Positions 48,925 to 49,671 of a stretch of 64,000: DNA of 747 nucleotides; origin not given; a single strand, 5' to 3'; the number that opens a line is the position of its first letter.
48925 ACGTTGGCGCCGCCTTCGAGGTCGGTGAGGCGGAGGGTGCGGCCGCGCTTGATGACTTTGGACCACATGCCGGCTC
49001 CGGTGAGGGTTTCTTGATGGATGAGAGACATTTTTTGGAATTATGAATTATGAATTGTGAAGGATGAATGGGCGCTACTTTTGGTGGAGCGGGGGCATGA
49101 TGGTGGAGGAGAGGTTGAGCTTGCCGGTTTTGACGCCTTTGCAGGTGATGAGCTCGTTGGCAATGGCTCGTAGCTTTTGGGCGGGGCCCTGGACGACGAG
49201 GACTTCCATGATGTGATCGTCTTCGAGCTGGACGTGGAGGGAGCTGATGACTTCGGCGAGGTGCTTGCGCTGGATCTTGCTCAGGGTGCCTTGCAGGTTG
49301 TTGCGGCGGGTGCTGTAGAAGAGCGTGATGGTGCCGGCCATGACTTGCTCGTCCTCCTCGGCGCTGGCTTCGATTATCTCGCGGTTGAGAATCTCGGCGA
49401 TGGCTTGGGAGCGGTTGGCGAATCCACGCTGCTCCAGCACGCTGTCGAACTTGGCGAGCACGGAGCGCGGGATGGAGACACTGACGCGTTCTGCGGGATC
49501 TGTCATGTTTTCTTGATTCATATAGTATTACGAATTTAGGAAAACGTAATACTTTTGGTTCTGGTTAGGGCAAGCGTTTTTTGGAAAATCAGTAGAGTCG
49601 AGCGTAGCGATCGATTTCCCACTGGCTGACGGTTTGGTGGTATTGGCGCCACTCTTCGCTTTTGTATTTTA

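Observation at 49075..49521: NikR-family regulator with a degenerate nickel site inside a nickel-independent urea/guanidine pathway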

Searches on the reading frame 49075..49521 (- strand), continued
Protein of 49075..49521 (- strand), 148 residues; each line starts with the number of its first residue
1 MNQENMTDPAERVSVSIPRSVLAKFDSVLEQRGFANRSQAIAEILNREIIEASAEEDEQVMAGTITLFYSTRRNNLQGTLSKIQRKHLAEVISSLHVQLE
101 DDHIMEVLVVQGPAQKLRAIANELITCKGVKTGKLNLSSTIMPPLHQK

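Call 63: find_encoding_contigs(protein=P0148, flank=6000, max_places=4)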
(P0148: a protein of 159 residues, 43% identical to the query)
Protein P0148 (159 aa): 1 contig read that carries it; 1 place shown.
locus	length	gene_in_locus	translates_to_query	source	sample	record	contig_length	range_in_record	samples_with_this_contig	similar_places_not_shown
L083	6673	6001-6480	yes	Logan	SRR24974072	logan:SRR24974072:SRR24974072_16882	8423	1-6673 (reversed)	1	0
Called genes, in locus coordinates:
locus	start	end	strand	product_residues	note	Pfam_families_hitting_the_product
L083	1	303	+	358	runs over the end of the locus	PF00135:COesterase, PF20434:BD-FAE, PF07859:Abhydrolase_3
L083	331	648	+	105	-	PF19649:DUF6152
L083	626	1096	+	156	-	-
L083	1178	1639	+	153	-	PF20349:DUF6644 (weak)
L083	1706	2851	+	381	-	PF19649:DUF6152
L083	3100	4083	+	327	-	PF13379:NMT1_2, PF09084:NMT1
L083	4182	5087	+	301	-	PF00528:BPD_transp_1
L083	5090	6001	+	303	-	PF00005:ABC_tran, PF13304:AAA_21 (faint)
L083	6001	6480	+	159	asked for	PF08753:NikR_C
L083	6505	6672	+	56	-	?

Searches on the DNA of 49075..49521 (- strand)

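Call 28: search_rna_families(sources=[L044, L065, L018, L005, L033, L055, L078], threshold=gathering)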
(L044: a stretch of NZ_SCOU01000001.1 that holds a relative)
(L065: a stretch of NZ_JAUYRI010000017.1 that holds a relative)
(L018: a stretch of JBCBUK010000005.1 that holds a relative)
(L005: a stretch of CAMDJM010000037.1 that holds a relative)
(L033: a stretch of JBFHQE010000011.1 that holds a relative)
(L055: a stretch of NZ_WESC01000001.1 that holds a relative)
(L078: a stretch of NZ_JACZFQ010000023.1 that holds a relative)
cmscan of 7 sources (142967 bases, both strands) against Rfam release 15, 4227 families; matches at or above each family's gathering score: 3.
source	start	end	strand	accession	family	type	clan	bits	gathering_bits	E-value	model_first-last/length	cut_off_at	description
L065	11916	11963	+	RF01068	Guanidine-II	Cis-reg; riboswitch;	-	39.6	32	0.00047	1-48/48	no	Guanidine-II riboswitch aptamer (mini-ykkC)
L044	12307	12353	+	RF01068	Guanidine-II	Cis-reg; riboswitch;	-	32.4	32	0.026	1-48/48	no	Guanidine-II riboswitch aptamer (mini-ykkC)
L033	11912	11958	+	RF01068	Guanidine-II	Cis-reg; riboswitch;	-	32.2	32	0.029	1-48/48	no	Guanidine-II riboswitch aptamer (mini-ykkC)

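Call 60: search_rna_families(sources=[L052, L054, L069, L070, L071, L072, L051], threshold=gathering)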
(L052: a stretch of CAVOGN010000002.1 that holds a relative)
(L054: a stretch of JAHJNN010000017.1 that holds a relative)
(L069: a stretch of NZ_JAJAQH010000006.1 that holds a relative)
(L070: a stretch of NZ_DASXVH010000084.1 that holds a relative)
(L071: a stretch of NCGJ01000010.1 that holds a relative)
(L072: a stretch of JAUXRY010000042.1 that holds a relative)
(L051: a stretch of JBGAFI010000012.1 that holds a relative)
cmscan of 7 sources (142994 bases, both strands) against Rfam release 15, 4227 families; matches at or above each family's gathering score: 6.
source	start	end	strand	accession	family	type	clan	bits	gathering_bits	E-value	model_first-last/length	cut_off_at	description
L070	2937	3009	+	RF00005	tRNA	Gene; tRNA;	CL00001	70.9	29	4.1e-13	1-71/71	no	tRNA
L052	4490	4563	-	RF00005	tRNA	Gene; tRNA;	CL00001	69.6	29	9.1e-13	1-71/71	no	tRNA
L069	11975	12019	+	RF01068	Guanidine-II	Cis-reg; riboswitch;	-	39.7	32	0.00044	1-48/48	no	Guanidine-II riboswitch aptamer (mini-ykkC)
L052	11880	11926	+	RF01068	Guanidine-II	Cis-reg; riboswitch;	-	38.4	32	0.00094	1-48/48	no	Guanidine-II riboswitch aptamer (mini-ykkC)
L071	12133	12180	+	RF01068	Guanidine-II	Cis-reg; riboswitch;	-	38.1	32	0.0011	1-48/48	no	Guanidine-II riboswitch aptamer (mini-ykkC)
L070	11861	11907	+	RF01068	Guanidine-II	Cis-reg; riboswitch;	-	33.7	32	0.013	1-48/48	no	Guanidine-II riboswitch aptamer (mini-ykkC)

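Call 61: search_rna_families(sources=[L003, L004, L009, L026, L027, L060, L061], threshold=gathering)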
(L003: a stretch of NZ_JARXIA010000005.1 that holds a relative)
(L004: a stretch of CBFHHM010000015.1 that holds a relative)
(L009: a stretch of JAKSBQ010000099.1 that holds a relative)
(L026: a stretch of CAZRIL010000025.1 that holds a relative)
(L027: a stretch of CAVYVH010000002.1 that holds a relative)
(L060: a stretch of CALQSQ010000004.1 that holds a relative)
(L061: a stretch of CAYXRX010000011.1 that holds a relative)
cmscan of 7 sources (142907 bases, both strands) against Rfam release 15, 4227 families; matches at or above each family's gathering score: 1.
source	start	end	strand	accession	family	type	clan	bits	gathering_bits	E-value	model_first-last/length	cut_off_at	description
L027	20004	20076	-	RF00005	tRNA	Gene; tRNA;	CL00001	74.8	29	3.4e-14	1-71/71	no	tRNA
